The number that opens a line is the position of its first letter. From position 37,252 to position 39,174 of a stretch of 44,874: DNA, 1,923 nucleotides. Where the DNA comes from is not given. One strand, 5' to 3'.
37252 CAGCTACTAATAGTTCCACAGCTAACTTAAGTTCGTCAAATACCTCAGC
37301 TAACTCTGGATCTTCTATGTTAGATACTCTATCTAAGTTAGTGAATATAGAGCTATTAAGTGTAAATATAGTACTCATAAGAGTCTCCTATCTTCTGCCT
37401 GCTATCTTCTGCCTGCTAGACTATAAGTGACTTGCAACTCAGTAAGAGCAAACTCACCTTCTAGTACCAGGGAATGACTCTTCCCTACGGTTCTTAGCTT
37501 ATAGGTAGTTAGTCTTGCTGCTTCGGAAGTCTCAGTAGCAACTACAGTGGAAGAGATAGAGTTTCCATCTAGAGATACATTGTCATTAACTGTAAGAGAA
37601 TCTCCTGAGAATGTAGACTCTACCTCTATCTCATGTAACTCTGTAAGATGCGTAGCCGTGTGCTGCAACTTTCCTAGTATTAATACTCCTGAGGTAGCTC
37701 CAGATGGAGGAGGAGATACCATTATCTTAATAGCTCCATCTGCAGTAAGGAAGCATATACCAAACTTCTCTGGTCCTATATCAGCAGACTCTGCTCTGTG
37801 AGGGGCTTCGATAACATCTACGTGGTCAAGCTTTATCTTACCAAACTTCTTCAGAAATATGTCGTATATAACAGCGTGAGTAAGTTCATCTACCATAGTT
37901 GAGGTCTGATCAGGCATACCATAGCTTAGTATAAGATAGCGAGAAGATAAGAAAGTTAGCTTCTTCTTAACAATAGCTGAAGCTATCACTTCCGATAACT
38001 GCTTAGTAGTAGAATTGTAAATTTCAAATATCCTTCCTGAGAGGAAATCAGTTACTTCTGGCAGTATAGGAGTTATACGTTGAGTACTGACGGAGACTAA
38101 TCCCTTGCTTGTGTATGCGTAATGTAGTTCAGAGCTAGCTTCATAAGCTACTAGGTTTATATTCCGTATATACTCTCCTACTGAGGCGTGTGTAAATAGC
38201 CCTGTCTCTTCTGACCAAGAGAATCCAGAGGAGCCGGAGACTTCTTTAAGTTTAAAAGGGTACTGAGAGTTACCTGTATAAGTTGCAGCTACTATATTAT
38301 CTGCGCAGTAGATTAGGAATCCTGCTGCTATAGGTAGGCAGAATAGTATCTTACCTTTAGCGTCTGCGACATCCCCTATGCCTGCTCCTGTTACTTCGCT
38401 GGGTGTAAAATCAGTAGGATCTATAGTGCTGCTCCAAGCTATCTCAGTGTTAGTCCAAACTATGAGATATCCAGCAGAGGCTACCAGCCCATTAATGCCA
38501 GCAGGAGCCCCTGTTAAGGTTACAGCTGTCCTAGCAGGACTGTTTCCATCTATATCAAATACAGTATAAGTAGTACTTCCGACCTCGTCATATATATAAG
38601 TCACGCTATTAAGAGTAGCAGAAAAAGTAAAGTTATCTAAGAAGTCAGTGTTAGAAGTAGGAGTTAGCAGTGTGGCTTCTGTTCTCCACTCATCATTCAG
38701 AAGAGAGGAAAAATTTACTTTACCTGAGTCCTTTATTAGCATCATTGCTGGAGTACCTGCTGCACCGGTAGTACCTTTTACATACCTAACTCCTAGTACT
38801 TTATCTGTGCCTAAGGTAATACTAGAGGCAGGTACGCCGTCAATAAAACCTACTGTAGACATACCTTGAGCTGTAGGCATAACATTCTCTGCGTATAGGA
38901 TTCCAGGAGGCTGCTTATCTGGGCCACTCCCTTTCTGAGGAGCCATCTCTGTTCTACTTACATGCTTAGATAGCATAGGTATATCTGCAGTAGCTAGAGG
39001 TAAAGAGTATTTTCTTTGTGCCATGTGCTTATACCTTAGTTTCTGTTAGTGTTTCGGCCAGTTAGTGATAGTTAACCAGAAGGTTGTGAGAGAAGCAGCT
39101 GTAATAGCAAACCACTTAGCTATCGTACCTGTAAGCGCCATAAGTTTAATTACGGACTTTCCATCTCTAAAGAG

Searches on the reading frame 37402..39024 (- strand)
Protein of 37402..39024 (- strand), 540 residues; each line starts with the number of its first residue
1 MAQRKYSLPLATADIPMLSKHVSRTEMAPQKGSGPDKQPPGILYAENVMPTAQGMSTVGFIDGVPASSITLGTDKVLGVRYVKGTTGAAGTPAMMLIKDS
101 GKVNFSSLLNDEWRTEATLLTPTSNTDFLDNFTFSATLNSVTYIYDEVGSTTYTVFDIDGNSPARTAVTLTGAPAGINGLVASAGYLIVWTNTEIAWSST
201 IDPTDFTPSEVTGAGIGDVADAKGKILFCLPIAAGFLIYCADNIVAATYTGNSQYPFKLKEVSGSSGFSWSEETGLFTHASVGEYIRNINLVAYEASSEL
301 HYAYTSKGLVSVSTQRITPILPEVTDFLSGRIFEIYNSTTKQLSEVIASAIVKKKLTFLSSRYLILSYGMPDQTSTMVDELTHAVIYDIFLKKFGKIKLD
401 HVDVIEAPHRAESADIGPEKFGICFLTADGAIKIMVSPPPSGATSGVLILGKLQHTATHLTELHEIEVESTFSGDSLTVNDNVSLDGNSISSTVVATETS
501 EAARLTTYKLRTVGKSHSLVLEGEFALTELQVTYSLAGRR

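Call 13: search_protein_families(library=phrogs, proteins=[window:37402-39024:-], max_evalue=0.001)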
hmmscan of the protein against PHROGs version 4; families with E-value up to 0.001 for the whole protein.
window:37402-39024:- (540 aa): 2 families
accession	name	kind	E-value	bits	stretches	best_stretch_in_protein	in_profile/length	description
phrog_16563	-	head and packaging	3.6e-08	32.6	1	179-368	208-378/1031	virion structural protein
phrog_3287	-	head and packaging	2.4e-06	27.7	1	193-267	173-251/524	virion structural protein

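Call 109: search_protein_families(library=pfam, proteins=[window:37402-39024:-], max_evalue=0.01)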
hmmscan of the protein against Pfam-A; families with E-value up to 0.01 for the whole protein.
window:37402-39024:- (540 aa): 0 families
